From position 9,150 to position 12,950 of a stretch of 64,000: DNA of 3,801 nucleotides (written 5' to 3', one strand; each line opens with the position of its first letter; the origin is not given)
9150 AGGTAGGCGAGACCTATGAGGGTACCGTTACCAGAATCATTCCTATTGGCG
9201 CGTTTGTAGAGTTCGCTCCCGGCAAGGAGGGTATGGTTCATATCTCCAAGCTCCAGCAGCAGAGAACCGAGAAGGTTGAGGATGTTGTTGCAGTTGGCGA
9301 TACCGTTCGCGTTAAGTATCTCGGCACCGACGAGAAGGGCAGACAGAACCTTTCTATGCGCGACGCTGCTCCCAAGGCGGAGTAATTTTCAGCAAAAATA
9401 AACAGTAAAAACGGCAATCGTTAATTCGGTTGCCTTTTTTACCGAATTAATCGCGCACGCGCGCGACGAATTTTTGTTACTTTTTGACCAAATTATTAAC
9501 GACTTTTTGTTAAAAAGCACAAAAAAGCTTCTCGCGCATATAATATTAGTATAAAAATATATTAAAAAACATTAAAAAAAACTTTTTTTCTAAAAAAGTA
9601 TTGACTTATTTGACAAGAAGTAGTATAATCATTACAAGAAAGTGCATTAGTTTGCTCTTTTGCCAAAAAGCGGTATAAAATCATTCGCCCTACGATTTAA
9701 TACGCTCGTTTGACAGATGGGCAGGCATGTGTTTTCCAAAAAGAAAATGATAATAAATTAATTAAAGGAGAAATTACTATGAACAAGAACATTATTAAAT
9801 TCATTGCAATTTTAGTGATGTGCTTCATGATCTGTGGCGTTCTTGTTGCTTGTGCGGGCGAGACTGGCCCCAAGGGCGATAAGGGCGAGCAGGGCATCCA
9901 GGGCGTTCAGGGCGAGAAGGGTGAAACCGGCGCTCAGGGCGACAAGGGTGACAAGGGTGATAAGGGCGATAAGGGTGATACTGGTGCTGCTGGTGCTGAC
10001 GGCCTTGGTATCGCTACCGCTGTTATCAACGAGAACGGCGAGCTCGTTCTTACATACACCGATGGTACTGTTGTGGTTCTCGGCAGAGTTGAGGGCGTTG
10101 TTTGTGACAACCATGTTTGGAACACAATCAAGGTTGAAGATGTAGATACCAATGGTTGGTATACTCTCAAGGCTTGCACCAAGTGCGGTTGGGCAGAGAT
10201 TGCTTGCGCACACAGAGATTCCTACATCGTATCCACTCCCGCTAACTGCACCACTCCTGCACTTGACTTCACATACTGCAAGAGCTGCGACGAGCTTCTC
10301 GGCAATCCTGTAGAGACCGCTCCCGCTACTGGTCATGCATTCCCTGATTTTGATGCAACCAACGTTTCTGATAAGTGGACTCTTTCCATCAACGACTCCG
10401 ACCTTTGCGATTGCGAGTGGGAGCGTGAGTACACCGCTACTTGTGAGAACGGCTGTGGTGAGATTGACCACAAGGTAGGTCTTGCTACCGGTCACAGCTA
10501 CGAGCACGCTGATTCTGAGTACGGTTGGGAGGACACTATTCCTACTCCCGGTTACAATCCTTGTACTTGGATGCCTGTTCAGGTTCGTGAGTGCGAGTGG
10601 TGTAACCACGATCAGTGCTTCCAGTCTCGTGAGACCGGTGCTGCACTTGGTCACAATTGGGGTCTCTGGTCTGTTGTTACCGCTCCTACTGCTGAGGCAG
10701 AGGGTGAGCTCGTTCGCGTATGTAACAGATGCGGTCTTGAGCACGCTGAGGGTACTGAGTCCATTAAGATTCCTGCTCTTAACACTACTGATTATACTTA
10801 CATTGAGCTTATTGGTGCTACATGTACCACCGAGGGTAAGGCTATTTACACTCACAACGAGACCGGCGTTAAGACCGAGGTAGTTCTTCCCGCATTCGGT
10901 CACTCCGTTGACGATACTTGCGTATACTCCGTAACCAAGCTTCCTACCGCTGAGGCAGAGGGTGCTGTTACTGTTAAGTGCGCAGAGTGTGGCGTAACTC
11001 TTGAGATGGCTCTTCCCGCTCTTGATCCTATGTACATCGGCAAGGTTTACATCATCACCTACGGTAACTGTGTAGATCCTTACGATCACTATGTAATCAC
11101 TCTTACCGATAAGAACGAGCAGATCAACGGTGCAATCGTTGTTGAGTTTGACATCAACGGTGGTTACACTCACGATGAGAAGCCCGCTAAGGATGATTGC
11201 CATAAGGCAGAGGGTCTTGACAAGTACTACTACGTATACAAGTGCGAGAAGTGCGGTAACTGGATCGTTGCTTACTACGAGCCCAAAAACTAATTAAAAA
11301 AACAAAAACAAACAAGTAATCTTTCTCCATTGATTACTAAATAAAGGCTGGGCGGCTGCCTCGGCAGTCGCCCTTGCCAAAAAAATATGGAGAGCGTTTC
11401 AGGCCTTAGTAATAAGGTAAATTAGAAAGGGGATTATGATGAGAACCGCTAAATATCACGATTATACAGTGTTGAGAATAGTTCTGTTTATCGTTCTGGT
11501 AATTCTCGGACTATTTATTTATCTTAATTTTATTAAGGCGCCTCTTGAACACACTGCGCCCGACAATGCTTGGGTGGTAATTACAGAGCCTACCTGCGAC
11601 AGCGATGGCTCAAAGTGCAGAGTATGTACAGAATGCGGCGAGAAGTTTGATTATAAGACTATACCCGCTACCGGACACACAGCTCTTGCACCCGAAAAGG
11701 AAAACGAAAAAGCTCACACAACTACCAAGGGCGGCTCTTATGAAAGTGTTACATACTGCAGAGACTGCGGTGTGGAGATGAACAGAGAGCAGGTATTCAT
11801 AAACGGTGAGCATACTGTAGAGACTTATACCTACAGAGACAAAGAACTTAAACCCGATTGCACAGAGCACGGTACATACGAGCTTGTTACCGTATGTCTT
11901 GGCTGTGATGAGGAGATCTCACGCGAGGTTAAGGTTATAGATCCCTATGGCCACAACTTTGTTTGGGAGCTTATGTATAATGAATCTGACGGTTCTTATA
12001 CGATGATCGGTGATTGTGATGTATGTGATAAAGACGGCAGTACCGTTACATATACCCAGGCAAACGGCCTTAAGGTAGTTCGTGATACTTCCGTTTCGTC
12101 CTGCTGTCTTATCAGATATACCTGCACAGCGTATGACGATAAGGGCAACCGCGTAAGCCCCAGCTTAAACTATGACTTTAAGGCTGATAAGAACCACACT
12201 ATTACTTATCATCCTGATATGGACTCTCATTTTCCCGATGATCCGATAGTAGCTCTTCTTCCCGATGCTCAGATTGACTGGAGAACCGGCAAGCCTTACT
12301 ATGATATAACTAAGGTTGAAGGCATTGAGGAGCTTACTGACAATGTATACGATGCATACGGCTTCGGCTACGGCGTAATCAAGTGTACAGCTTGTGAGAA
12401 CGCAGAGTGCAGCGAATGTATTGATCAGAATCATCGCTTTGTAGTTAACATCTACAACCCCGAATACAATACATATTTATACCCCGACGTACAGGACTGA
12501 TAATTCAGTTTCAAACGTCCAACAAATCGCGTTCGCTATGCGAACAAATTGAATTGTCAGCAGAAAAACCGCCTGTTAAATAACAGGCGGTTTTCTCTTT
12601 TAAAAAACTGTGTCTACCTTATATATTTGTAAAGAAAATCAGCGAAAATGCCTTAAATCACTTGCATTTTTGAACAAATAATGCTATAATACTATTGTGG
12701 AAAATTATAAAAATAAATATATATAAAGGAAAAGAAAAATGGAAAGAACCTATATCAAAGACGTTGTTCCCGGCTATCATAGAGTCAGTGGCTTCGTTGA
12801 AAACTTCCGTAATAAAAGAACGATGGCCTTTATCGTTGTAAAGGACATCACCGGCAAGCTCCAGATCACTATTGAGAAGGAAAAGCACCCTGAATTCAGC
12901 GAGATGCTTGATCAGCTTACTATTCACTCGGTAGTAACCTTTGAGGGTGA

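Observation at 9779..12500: Adjacent surface proteins combining a bacterial collagen-like triple-helix segment with repeated Cys-rich ...C..C...(T/L/F/Y)GH modules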

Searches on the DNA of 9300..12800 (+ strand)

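Call 54: search_rna_families(source=window, start=9300, end=12800, threshold=evalue, max_evalue=1)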
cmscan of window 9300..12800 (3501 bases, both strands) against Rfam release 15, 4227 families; matches with E-value up to 1: 1.
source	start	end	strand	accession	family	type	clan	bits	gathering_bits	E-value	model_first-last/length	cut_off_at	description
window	12207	12264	-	RF01310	sR7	Gene; snRNA; snoRNA; CD-box;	-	26.8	37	0.0032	1-57/57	no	Small nucleolar RNA sR7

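Call 84: build_rna_model(alignment_id=A7)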
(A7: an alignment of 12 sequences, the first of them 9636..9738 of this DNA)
Model R1 built from alignment A7 (12 sequences, 125 columns); structure: RNAalifold consensus.
model positions 116; base pairs 26; branch points 0; effective number of sequences 2.9; information 0.59 bits per position. Calibrated on 0.2 Mb of random sequence (short: E-values are rough).
structure used (alignment columns):
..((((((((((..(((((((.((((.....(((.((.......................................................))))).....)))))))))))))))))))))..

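Call 85: search_with_rna_model(model_id=R1, sources=[window, L001, L003, L006, L009, L010, L011, L013, L014, L015, L016, L017, L018, L019, L020], max_evalue=1)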
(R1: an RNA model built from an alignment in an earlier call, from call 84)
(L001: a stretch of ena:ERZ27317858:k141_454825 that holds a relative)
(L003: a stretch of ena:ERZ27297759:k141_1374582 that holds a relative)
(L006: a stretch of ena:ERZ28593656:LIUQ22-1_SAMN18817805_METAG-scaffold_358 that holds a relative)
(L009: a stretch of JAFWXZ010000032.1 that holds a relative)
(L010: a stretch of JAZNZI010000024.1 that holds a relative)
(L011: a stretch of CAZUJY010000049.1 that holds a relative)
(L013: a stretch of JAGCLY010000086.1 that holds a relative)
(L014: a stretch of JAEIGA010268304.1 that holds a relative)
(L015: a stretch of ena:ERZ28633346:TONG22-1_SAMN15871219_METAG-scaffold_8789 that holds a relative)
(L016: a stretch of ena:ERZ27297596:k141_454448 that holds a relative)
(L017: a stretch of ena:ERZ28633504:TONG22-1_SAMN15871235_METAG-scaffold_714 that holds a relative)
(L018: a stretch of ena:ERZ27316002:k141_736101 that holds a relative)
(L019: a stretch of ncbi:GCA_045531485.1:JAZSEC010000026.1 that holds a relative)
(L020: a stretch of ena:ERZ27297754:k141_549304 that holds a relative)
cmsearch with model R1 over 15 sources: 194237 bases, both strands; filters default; matches with E-value up to 1: 16.
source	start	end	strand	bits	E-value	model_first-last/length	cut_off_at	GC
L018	34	152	+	117.9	6.9e-26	1-116/116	no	0.39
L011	1076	1194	+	117.8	7.4e-26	1-116/116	no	0.41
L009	1200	1314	+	109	1e-23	1-116/116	no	0.43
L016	787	902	+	108.6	1.3e-23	1-116/116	no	0.42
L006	6097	6213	+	106.6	3.8e-23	1-116/116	no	0.34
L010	1013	1127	+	105.9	5.6e-23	1-116/116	no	0.42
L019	549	666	+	105.5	7.3e-23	1-116/116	no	0.37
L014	166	283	+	102.5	3.8e-22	1-116/116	no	0.37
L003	6192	6294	+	98.5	3.7e-21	1-116/116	no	0.41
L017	641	758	+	90.7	2.9e-19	1-116/116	no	0.45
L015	829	933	+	89.1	7e-19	1-116/116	no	0.44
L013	722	835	+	88.4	1.1e-18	1-116/116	no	0.46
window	9636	9738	+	85.5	5.4e-18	1-116/116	no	0.41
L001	6189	6311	+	82.3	3.2e-17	1-116/116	no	0.41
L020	822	935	+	76.5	8.1e-16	1-116/116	no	0.4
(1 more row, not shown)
